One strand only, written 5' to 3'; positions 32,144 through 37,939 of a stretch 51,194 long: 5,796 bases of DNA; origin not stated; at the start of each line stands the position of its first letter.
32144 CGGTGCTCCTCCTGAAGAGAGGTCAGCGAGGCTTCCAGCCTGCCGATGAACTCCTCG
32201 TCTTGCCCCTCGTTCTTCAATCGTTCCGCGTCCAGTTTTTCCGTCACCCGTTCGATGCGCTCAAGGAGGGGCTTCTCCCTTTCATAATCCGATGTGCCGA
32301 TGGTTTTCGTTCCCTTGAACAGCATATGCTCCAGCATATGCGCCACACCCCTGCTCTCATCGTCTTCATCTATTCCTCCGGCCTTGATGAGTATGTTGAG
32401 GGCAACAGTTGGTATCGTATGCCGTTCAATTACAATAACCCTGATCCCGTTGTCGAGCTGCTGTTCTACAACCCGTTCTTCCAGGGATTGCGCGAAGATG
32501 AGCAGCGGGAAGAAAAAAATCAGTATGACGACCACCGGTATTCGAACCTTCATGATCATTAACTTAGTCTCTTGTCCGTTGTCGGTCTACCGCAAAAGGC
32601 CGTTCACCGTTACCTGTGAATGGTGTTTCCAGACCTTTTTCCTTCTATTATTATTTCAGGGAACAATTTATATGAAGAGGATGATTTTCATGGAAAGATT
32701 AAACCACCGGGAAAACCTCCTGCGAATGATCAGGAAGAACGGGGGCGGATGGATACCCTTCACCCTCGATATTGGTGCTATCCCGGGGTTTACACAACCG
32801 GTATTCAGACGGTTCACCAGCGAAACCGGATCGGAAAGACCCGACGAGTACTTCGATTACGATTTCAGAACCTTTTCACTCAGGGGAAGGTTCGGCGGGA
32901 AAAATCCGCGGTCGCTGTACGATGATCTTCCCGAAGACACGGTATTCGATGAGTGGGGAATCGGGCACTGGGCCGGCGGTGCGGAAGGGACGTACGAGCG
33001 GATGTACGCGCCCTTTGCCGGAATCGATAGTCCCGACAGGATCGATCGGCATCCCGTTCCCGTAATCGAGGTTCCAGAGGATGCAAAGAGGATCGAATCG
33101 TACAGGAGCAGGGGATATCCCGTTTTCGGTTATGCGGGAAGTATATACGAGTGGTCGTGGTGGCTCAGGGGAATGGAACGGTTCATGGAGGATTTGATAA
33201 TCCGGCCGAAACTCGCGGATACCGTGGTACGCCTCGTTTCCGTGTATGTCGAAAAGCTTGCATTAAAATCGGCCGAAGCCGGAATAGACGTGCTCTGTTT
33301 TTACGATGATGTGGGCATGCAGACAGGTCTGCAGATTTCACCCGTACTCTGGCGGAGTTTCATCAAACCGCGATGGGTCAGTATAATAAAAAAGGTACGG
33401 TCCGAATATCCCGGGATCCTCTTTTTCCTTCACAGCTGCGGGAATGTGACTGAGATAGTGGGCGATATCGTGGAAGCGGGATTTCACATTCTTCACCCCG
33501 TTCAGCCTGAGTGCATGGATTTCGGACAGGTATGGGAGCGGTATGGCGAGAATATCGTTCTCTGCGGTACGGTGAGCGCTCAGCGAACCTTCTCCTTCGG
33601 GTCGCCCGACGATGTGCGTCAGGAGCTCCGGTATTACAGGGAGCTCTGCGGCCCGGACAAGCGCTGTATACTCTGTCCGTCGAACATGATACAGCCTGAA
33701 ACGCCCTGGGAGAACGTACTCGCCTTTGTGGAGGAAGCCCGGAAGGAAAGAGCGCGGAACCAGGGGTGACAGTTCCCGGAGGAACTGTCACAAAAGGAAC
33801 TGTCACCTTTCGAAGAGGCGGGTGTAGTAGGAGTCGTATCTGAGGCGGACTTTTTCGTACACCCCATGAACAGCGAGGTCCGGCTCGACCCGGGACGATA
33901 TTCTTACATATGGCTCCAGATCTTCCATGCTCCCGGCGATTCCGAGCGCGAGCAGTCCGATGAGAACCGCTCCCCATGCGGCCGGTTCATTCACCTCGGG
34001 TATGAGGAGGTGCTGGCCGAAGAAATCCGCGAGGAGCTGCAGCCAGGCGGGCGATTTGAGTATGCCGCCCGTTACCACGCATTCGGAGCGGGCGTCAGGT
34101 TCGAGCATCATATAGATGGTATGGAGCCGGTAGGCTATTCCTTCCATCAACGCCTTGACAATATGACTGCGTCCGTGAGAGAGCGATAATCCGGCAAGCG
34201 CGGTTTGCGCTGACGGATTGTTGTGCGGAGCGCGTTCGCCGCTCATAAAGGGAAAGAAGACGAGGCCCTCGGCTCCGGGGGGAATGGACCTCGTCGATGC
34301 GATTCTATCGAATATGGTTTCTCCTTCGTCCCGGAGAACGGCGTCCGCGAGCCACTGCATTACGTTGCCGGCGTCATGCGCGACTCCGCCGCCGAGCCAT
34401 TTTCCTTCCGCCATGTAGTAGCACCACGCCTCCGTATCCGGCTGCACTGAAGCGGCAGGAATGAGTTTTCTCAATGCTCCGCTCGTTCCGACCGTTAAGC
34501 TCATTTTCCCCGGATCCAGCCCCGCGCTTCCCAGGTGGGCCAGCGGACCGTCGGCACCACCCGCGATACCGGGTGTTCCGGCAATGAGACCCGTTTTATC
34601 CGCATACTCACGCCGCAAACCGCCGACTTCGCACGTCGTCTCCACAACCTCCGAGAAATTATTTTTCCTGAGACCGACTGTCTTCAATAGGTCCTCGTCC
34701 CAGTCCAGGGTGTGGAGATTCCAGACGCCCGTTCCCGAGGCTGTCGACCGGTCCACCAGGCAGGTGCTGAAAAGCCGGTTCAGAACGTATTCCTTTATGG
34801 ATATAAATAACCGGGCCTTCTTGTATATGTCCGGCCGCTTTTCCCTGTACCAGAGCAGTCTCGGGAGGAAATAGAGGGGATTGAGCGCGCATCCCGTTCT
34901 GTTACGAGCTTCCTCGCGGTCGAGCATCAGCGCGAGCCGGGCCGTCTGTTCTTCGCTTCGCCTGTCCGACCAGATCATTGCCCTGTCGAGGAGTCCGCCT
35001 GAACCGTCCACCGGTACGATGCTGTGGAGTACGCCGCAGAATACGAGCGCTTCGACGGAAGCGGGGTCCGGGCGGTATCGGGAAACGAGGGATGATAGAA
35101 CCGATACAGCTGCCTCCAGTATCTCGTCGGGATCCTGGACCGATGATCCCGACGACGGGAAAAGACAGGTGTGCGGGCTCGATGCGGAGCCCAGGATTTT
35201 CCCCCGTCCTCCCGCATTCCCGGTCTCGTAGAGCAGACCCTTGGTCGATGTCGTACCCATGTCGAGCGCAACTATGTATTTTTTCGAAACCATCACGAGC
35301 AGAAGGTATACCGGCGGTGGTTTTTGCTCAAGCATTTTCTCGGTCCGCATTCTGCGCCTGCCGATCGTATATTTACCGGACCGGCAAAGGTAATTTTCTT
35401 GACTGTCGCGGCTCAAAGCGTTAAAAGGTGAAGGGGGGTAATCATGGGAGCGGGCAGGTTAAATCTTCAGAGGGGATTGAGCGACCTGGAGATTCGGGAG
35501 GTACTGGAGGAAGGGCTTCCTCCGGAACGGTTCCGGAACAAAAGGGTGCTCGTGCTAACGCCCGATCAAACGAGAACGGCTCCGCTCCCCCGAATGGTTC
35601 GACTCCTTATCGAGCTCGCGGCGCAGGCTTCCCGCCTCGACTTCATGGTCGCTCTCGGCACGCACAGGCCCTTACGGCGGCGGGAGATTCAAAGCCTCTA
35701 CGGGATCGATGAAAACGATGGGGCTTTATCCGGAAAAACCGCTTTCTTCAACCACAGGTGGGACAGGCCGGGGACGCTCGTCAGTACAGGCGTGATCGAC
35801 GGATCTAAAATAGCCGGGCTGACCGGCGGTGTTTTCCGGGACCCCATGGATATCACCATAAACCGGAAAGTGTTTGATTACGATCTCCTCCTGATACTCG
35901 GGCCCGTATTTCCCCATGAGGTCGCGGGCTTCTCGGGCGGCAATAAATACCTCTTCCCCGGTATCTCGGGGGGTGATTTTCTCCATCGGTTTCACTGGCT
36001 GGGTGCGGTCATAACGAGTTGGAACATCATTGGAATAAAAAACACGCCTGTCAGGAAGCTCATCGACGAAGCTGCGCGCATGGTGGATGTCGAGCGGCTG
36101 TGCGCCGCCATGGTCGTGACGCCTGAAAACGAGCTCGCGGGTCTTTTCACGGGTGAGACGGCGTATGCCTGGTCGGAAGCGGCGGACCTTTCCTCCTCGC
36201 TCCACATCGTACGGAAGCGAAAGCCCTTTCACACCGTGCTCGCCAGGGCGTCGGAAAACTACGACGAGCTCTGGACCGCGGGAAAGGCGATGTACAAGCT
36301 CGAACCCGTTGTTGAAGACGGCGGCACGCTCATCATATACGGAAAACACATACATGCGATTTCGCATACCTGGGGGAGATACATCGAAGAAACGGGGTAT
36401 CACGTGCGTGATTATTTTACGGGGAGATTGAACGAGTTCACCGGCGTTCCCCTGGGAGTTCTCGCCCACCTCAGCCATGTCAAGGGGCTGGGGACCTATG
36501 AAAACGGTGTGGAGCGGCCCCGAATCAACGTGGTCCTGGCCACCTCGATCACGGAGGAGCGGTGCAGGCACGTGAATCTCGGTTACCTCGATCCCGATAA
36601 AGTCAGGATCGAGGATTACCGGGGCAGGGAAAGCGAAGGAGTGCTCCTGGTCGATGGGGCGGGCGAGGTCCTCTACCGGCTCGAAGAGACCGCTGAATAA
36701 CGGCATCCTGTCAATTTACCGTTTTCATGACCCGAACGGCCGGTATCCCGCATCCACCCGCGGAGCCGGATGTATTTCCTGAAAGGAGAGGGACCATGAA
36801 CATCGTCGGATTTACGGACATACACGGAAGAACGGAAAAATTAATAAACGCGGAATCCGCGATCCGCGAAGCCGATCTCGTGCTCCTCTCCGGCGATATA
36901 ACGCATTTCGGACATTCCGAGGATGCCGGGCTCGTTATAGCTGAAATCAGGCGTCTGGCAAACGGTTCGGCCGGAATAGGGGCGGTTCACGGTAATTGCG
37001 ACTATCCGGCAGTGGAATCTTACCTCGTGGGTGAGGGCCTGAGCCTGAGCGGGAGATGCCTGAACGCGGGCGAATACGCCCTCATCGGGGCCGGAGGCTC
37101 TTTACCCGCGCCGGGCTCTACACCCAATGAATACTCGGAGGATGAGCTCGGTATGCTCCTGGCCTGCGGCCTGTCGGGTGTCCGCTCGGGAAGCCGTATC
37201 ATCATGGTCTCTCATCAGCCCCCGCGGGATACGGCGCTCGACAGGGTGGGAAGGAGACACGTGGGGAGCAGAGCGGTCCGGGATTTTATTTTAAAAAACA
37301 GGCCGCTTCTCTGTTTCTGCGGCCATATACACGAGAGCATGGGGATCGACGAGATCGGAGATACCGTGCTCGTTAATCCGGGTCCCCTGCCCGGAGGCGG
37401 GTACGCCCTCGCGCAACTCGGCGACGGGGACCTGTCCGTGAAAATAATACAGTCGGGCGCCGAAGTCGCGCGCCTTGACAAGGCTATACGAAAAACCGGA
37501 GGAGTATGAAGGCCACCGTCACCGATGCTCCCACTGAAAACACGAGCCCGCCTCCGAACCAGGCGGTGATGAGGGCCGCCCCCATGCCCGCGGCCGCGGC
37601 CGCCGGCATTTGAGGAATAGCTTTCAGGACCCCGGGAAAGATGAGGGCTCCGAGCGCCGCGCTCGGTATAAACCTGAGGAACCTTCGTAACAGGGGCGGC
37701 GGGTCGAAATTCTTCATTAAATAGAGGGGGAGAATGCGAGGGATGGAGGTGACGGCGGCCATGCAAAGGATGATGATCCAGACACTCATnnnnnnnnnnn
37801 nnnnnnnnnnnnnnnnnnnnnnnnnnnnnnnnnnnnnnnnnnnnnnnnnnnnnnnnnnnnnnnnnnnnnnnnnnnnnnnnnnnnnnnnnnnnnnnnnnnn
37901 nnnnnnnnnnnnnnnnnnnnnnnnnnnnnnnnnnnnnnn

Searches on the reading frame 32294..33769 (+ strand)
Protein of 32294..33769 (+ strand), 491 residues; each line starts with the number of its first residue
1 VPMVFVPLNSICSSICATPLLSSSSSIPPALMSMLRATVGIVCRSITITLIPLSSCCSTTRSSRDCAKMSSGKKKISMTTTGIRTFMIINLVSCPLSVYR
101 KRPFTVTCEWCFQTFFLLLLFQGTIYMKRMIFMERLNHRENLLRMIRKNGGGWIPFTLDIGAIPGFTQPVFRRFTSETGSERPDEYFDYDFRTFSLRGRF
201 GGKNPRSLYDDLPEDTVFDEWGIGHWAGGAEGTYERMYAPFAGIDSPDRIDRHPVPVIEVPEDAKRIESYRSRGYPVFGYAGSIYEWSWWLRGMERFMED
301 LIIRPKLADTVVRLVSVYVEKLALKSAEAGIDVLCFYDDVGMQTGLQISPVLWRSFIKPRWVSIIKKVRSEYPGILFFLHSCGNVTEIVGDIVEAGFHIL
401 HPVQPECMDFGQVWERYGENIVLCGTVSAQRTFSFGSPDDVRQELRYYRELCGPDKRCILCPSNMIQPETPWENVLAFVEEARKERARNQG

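Call 53: search_protein_families(library=pfam, proteins=[window:32294-33769:+], max_evalue=0.0001)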
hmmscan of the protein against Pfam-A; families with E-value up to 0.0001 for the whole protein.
window:32294-33769:+ (491 aa): 1 family
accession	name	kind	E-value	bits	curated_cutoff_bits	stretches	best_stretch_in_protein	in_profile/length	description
PF01208.23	URO-D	-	1.1e-21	77.7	23.9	1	273-484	135-345/346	Uroporphyrinogen decarboxylase (URO-D)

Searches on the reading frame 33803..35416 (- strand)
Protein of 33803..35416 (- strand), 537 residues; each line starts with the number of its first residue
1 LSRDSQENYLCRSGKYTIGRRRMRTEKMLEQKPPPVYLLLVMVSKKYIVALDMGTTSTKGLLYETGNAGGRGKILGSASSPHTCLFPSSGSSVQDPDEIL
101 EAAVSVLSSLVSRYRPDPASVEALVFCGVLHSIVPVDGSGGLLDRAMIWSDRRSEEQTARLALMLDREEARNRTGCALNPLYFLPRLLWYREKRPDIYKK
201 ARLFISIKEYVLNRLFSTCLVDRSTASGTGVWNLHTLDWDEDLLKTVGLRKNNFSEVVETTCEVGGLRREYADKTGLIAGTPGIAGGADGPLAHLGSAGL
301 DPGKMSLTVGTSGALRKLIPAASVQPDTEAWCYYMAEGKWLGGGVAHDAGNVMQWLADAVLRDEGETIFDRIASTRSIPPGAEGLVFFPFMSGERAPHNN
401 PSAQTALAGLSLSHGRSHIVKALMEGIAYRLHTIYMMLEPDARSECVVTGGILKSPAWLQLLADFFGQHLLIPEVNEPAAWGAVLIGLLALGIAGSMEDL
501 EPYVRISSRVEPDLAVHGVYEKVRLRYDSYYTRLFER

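Call 11: search_protein_families(library=pfam, proteins=[window:33803-35416:-], max_evalue=0.001)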
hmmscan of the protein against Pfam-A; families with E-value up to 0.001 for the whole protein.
window:33803-35416:- (537 aa): 2 families
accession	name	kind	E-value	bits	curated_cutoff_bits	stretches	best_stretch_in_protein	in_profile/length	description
PF00370.27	FGGY_N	-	2.4e-46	158.8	28.8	1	47-296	1-245/245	FGGY family of carbohydrate kinases, N-terminal domain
PF02782.22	FGGY_C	-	5.5e-26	92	27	1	334-490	30-197/198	FGGY family of carbohydrate kinases, C-terminal domain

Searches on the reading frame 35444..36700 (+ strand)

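Call 11: search_protein_families(library=pfam, proteins=[window:35444-36700:+], max_evalue=0.001)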
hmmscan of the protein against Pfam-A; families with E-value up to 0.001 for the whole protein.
window:35444-36700:+ (418 aa): 1 family
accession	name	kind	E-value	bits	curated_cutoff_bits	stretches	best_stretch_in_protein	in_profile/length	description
PF09861.14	Lar_N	-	9.2e-20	71.2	23.3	1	32-186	54-194/204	Lactate racemase N-terminal domain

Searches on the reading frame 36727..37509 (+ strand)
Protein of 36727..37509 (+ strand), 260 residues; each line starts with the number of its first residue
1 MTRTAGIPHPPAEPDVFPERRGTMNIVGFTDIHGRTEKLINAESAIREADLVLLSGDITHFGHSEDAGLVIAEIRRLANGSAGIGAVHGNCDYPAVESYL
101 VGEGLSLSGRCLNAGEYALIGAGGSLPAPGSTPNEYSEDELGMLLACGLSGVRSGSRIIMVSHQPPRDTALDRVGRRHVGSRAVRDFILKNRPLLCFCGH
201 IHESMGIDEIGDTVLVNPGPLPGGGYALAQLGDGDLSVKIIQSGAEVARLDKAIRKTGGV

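Call 11: search_protein_families(library=pfam, proteins=[window:36727-37509:+], max_evalue=0.001)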
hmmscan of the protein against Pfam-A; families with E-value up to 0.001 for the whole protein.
window:36727-37509:+ (260 aa): 3 families
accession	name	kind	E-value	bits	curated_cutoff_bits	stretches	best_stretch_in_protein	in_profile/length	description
PF00149.33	Metallophos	-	3.4e-12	47.6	21.5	1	24-203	1-190/191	Calcineurin-like phosphoesterase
PF12850.12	Metallophos_2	-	5.1e-12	46.5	27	1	24-222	1-136/154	Calcineurin-like phosphoesterase superfamily domain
PF14582.11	Metallophos_3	-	4e-11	43.2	28.2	1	152-233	171-251/259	Metallophosphoesterase, calcineurin superfamily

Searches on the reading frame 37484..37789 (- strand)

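Call 53: search_protein_families(library=pfam, proteins=[window:37484-37789:-], max_evalue=0.0001)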
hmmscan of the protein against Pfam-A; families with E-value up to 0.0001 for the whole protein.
window:37484-37789:- (101 aa): 1 family
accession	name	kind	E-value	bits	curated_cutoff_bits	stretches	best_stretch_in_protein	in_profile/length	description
PF05437.17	AzlD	-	2.2e-17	63.5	23.7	1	3-96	1-98/99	Branched-chain amino acid transport protein (AzlD)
